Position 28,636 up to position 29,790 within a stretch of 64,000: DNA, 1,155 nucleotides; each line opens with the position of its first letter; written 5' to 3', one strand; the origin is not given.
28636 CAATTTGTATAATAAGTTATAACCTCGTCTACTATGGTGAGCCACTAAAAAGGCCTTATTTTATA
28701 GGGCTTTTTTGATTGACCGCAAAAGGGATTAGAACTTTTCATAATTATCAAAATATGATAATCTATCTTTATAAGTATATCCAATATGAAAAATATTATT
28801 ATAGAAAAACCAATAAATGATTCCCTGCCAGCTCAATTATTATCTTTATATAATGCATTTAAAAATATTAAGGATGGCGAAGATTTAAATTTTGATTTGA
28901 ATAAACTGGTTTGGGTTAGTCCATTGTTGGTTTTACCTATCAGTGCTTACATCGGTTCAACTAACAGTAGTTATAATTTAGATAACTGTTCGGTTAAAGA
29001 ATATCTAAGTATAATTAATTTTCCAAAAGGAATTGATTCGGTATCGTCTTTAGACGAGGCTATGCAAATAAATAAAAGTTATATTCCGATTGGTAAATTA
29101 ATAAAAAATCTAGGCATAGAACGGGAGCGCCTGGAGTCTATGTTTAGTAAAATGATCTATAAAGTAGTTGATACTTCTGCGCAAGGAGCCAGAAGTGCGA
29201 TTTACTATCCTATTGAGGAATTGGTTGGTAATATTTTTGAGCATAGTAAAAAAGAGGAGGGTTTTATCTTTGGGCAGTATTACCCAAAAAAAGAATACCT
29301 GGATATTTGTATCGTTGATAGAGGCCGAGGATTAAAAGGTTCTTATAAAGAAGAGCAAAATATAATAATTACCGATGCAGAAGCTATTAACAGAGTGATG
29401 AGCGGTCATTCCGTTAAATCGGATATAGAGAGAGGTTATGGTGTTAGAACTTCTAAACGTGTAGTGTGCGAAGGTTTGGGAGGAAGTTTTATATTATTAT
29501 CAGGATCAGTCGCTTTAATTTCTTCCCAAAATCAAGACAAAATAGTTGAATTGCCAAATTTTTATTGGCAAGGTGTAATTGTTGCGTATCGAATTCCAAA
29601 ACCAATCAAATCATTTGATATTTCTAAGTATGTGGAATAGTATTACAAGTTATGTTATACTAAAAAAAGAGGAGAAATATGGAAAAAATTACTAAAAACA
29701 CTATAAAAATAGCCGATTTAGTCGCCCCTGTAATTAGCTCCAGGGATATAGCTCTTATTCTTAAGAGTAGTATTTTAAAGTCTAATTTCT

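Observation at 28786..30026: Orphan GHKL-ATPase plus STAS-like (DUF4325-like) two-gene module inside the repeat-bounded cassette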

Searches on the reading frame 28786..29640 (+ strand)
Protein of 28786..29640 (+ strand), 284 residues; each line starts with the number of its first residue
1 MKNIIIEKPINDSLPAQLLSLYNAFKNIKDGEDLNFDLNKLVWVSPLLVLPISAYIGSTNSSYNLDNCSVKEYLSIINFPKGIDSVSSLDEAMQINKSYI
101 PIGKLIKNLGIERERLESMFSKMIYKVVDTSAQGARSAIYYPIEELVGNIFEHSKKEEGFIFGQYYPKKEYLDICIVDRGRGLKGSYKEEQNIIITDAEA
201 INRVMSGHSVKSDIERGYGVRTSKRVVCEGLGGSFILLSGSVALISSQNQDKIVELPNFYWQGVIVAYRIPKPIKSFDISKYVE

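Call 3: search_protein_families(library=pfam, proteins=[window:28786-29640:+], max_evalue=1)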
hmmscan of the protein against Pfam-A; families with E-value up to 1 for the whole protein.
window:28786-29640:+ (284 aa): 1 family
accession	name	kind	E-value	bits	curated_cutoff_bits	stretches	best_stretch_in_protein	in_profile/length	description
PF02518.31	HATPase_c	-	0.0044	17.9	26.4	1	140-237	7-93/111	Histidine kinase-, DNA gyrase B-, and HSP90-like ATPase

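Call 4: search_protein_families(library=padloc, proteins=[window:28786-29640:+], max_evalue=1)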
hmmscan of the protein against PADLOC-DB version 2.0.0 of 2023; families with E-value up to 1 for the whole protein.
window:28786-29640:+ (284 aa): 1 family
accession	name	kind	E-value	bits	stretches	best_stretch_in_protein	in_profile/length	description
PDLC02567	DrmA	-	5.5e-08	28.3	1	136-248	137-251/1750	DrmA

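Call 5: search_protein_families(library=ncbifam, proteins=[window:28786-29640:+], max_evalue=1)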
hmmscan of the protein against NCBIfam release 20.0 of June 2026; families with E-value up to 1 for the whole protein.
window:28786-29640:+ (284 aa): 0 families

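Call 6: find_homologous_proteins(query=window:28786-29640:+, max_evalue=0.001)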
Query window:28786-29640:+ (284 aa): 301 proteins with E <= 0.001 among 1266 candidates; the best 120 are listed.
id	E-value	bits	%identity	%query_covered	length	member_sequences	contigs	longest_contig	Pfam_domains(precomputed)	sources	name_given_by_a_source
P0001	7.5e-182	621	100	100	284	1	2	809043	-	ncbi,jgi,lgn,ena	ncbi:MAG: hypothetical protein WCV73_02415 [Patescibacteria group bacterium]|jgi:hypothetical protei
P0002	8.7e-164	562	89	100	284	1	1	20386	-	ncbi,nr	ncbi:MAG: hypothetical protein Q8P32_02755 [Candidatus Komeilibacteria bacterium]|nr:hypothetical pr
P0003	5.9e-135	467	76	100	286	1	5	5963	-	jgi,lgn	-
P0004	3.0e-112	393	62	100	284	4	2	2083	-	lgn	-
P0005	5.9e-112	392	61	100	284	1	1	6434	-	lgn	-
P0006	8.4e-108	378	62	100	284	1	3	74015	-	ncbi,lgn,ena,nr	ncbi:MAG: hypothetical protein Athens101410_728 [Parcubacteria group bacterium Athens1014_10]|nr:MAG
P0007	1.3e-107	377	60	100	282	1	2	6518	-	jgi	jgi:hypothetical protein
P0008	1.4e-106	374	61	100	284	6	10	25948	-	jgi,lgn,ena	-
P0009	9.5e-105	368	60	100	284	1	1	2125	PF02518.32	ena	-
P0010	3.4e-104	366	60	100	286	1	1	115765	-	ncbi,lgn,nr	ncbi:MAG: hypothetical protein Q7S73_01195 [bacterium]|nr:hypothetical protein [bacterium]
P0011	5.9e-104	365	60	100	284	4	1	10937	-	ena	-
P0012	7.0e-104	365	60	100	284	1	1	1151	-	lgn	-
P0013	7.5e-104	365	59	100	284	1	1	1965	-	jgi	-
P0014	1.6e-103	364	58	100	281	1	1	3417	-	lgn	-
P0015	1.7e-103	364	60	100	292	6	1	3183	-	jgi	-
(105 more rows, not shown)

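Call 10: find_related_loci(query=A1, collection=genome_contigs, flank=8000)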
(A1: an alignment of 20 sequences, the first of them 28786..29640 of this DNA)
Query A1 (284 aa) in genome_contigs; peptide patterns used: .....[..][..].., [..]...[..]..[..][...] (x = any residue, [..] = any of these).
63 stretches matched a pattern; 43 encode a relative of the query (tblastn E <= 1e-3); 42 distinct loci.
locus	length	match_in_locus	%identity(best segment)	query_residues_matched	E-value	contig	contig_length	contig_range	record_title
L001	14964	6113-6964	89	1-284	2e-170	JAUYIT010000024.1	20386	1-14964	MAG: Candidatus Komeilibacteria bacterium isolate C24_metabat.bin.105 C24_k141_201303, whole genome shotgun sequence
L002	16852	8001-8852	58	1-284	4e-114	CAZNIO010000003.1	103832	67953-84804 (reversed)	MAG TPA_asm: uncultured Gammaproteobacteria bacterium isolate binchicken_co181_33 genome assembly, contig: NODE_147_leng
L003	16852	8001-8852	62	1-284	1e-113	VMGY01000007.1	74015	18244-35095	MAG: Parcubacteria group bacterium Athens0714_12 Athens071412_scaffold_345, whole genome shotgun sequence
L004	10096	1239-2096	60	1-284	2e-111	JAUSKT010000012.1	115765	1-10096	MAG: bacterium isolate E14_metabat.bin.74_sub E14_k141_1507239, whole genome shotgun sequence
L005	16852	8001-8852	58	1-284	1e-107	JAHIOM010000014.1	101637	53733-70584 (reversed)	MAG: Patescibacteria group bacterium isolate KR13_S3.mb.134 KR13_S3.mb.134_k141_214650, whole genome shotgun sequence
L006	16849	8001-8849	57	1-284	2e-106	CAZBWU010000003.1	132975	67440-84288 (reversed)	MAG TPA_asm: uncultured Gammaproteobacteria bacterium isolate SRP219642_co6_52 genome assembly, contig: NODE_45_length_1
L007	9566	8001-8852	54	1-284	4e-105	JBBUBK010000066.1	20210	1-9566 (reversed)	MAG: Patescibacteria group bacterium isolate H52-bin026_1 H52_bin026_1_000000000066, whole genome shotgun sequence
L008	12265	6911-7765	56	1-284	2e-104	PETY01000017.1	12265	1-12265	MAG: Candidatus Nealsonbacteria bacterium CG02_land_8_20_14_3_00_34_20 CG02_land_8_20_14_3.00_150_scaffold_3819_c, whole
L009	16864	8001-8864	56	1-284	2e-104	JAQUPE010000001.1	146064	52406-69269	MAG: Candidatus Paceibacterota bacterium isolate STD1_217 NODE_206_length_146064_cov_5.663334_Sandtown_D1, whole genome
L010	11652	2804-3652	56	1-284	6e-104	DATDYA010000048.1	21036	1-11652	MAG TPA_asm: Patescibacteria group bacterium isolate SMAG_U8153 k141_745702, whole genome shotgun sequence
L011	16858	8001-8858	57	1-284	4e-104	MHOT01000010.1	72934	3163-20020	MAG: Candidatus Staskawiczbacteria bacterium RIFCSPHIGHO2_02_FULL_42_22 rifcsphigho2_02_scaffold_2933, whole genome shot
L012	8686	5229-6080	55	1-284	8e-104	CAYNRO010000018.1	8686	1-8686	MAG TPA_asm: uncultured Candidatus Saccharibacteria bacterium isolate binchicken_co181_174 genome assembly, contig: NODE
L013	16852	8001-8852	56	1-284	2e-103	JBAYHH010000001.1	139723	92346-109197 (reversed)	MAG: Candidatus Magasanikiibacteriota bacterium isolate SO_2016_GW1_145 scaffold00269_OW334_2016, whole genome shotgun s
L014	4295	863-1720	55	1-284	4e-103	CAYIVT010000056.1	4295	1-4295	MAG TPA_asm: uncultured Candidatus Saccharibacteria bacterium isolate ERP119705_co9_166 genome assembly, contig: NODE_37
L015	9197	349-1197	56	1-284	3e-102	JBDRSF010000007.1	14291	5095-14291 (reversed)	MAG: Candidatus Magasanikbacteria bacterium isolate MEGAHIT-group-3.130 k141_578554, whole genome shotgun sequence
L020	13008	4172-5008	57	1-281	6e-100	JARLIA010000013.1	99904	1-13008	MAG: Candidatus Paceibacterota bacterium isolate MAG_BA90 MetaBAT2_Bin_90_Anoxic_k141_2621514, whole genome shotgun sequ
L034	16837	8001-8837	58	1-281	4e-101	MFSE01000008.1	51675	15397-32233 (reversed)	MAG: Candidatus Moranbacteria bacterium RIFOXYA12_FULL_35_19 rifixya3_full_scaffold_219, whole genome shotgun sequence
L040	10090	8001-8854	65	1-284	7e-91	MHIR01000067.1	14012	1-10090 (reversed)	MAG: Candidatus Buchananbacteria bacterium RIFCSPLOWO2_02_FULL_46_11b rifcsplowo2_02_scaffold_7611, whole genome shotgun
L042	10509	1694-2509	26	34-278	2e-7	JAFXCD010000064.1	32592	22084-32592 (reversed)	MAG: Lachnospiraceae bacterium isolate RGIG6281 Sheep_Rectum-3__c369412, whole genome shotgun sequence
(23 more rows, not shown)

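Call 14: predict_structure(alignment_id=A1)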
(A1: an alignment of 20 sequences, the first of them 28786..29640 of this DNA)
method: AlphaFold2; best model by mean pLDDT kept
length: 284 residues; sequences in the alignment: 20
mean_pLDDT: 88.3   pTM: 0.90
mean pLDDT of the five models: 88.3, 87.8, 82.4, 78.4, 72.6
residues with pLDDT >= 90: 165; 70-90: 94; 50-70: 25; < 50: 0
segments of 3 or more residues with pLDDT < 50: none
pLDDT, mean of each block of 10 residues (from residue 1): 96 96 95 96 95 95 96 96 90 86 91 88 77 65 78 80 93 93 90 93 87 67 88 94 94 96 94 75 68
secondary structure, 60 per line:
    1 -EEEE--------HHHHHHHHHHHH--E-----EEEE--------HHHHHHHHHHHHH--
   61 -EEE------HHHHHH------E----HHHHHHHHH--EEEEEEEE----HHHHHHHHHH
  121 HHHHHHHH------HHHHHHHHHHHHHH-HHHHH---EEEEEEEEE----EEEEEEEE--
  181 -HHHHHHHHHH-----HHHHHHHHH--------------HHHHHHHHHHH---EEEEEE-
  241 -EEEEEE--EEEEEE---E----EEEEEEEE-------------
elements in order: E2-5 H14-25 E34-37 H46-58 E62-64 H71-76 H88-96 E99-106 H111-128 H135-148 H150-154 E158-166 E171-178 H182-191 H197-205 H220-230 E234-239 E242-247 E250-255 E264-271

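Call 17: search_solved_structures(query=A1, max_evalue=1, show_alignments=2)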
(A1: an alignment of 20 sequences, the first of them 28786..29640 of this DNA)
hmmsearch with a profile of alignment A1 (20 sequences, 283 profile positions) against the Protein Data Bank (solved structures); distinct sequences matched with E-value up to 1: 0.

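Call 18: fold_search(model_id=the predicted structure, library=pdb)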
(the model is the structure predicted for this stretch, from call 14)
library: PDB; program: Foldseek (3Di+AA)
matches with E <= 10: 649; with E <= 0.001: 0
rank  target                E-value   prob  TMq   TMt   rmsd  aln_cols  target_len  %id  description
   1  6gqs                  1.7e-03  0.82  0.25  0.30  13.7       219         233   11  Structure of human Heat shock protein 90-alpha N-terminal domain (Hsp90-NTD) variant K112R in complex with AMPCP (released 2018-10-03)
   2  7y04_B                1.8e-03  0.60  0.21  0.11  17.5       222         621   15  Hsp90-AhR-p23 complex (released 2023-01-04)
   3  7zub_B                1.9e-03  0.80  0.19  0.10  10.0       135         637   18  Cryo-EM structure of the indirubin-bound Hsp90-XAP2-AHR complex (released 2022-11-23)
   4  7y04_A                1.9e-03  0.47  0.20  0.11  18.4       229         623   14  Hsp90-AhR-p23 complex (released 2023-01-04)
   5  9kqn_B                2.3e-03  0.63  0.21  0.11  13.2       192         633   15  Hsp90-Cdc37-PINK1 complex (released 2025-10-15)
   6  4gqt_A                2.3e-03  0.51  0.21  0.27  15.2       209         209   13  N-terminal domain of C. elegans Hsp90 (released 2012-09-05)
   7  5fwk_A                2.5e-03  0.66  0.22  0.12  12.7       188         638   15  Atomic cryoEM structure of Hsp90-Cdc37-Cdk4 complex (released 2016-07-06)
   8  6gph                  2.6e-03  0.75  0.25  0.29  13.6       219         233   10  Structure of human Heat shock protein 90-alpha N-terminal domain (Hsp90-NTD) variant K112A in complex with AMPCP (released 2018-10-03)
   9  6xlg_A                2.8e-03  0.80  0.20  0.11   9.7       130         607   15  Full-length Hsc82 in complex with two Aha1 CTD in the presence of ATPgammaS (released 2021-06-30)
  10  8h77_A                2.8e-03  0.44  0.20  0.11  17.2       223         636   16  Hsp90-AhR-p23-XAP2 complex (released 2023-01-04)
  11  6xlc_A                3.0e-03  0.69  0.19  0.10   9.8       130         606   15  Full-length Hsc82 bound to AMPPNP (released 2021-06-30)
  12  5tvw_A                3.4e-03  0.93  0.20  0.11   8.3       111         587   17  Crystal structure of mitochondrial Hsp90 (TRAP1) with ATP in absence of Mg, hemi-hydrolyzed (released 2018-03-14)
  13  6gr3                  3.4e-03  0.75  0.25  0.32  14.2       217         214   12  Structure of human Heat shock protein 90-alpha N-terminal domain (Hsp90-NTD) variant K112R in complex with AMPPNP (released 2018-10-03)
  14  4fcr                  3.4e-03  0.41  0.20  0.26  15.6       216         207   11  Targeting conserved water molecules: Design of 4-aryl-5-cyanopyrrolo[2,3-d]pyrimidine Hsp90 inhibitors using fragment-ba (released 2012-10-24)
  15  7p2w                  3.6e-03  0.72  0.20  0.26   8.7       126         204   13  E.coli GyrB24 with inhibitor LMD92 (EBL2682) (released 2022-07-20)
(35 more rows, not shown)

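Call 41: find_related_loci(query=A1, collection=viral_contigs, flank=8000)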
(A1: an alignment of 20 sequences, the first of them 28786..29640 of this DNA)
Query A1 (284 aa) in viral_contigs; peptide patterns used: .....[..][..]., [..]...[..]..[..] (x = any residue, [..] = any of these).
9 stretches matched a pattern, but none encodes a relative of the query by tblastn (E <= 1e-3).

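Call 47: search_protein_families(library=pfam, alignment_id=A3, max_evalue=0.00001)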
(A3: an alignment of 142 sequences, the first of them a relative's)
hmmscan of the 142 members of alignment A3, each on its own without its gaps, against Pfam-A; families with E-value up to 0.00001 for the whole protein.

A. member 1, L001:3066-4448:+ (461 aa): 5 families
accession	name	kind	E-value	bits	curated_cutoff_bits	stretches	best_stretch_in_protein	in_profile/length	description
PF04542.20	Sigma70_r2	-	1.4e-24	86.1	24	1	229-299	1-71/71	Sigma-70 region 2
PF04539.22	Sigma70_r3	-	4.5e-21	75.2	25.3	1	308-384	1-76/78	Sigma-70 region 3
PF04545.22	Sigma70_r4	-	2.6e-17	62.5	24.1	1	399-451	2-50/50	Sigma-70, region 4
PF00140.25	Sigma70_r1_2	-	1.4e-14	54.1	22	1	191-223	1-33/34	Sigma-70 factor, region 1.2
PF03979.19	Sigma70_r1_1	-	3.3e-06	27.4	22.5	1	101-154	5-58/81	Sigma-70 factor, region 1.1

B. families by the number of members that match (of 142 scanned): 143 families (the first 25 are shown)
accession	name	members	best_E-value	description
PF00542.24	Ribosomal_L12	3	2.4e-29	Ribosomal protein L7/L12 C-terminal domain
PF08843.17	AbiEii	3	2.6e-22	Nucleotidyl transferase AbiEii toxin, Type IV TA system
PF00466.25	Ribosomal_L10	3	6.7e-22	Ribosomal protein L10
PF16320.10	Ribosomal_L12_N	3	2.8e-17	Ribosomal protein L7/L12 dimerisation domain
PF12686.12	DUF3800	3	7.7e-17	Protein of unknown function (DUF3800)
PF01943.22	Polysacc_synt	3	1.2e-16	Polysaccharide biosynthesis protein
PF13649.12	Methyltransf_25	3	1.8e-15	Methyltransferase domain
PF13847.12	Methyltransf_31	3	5.8e-15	Methyltransferase domain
PF13440.11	Polysacc_synt_3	3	2.5e-14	Polysaccharide biosynthesis protein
PF01966.28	HD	3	3.5e-12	HD domain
PF01209.24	Ubie_methyltran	3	5.7e-10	ubiE/COQ5 methyltransferase family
PF01135.25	PCMT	2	3.6e-57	Protein-L-isoaspartate(D-aspartate) O-methyltransferase (PCMT)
PF00005.33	ABC_tran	2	1.5e-32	ABC transporter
PF02661.23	Fic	2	5.5e-20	Fic/DOC family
PF00293.34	NUDIX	2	2.7e-18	NUDIX domain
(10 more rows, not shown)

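Call 48: search_protein_representatives(alignment_id=A1)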
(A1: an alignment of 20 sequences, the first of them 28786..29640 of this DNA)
Query: 20 sequences, 283 profile positions. Proteins with E-value up to 0.001 (for the whole library): 3195; up to 1e-10: 912; up to 1e-30: 205. The best 150 are listed.
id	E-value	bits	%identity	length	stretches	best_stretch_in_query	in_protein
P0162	6.6e-122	422.6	-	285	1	1-282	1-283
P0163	2.3e-99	348.6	-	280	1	1-283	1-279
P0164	2.8e-91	322.1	-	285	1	1-283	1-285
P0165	1.1e-89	316.9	-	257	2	1-232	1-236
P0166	1.8e-89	316.2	-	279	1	1-283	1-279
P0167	5.4e-87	308.0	-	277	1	1-281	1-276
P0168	5.2e-86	304.8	-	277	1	3-279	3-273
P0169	1.8e-85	303.0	-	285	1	1-282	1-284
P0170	3.8e-81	288.9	-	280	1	4-283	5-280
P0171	6.7e-79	281.5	-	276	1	1-283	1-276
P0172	2.1e-78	279.8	-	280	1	2-283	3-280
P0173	1.8e-76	273.5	-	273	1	16-283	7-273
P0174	2.0e-76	273.4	-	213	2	123-283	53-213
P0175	2.7e-74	266.4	-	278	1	3-283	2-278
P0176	1.1e-68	247.9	-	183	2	197-283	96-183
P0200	7.3e-50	186.2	-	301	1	5-281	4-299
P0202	8.2e-49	182.8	-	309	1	4-274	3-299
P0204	1.0e-48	182.4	-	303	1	5-273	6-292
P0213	1.3e-45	172.3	-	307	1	5-283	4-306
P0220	1.1e-43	165.9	-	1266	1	4-283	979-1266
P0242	1.1e-41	159.4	-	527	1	3-283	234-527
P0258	1.7e-39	152.2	-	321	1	6-272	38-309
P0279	8.6e-38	146.6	-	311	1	1-271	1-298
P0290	6.6e-37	143.7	-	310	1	2-270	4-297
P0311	8.5e-35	136.8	-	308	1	9-283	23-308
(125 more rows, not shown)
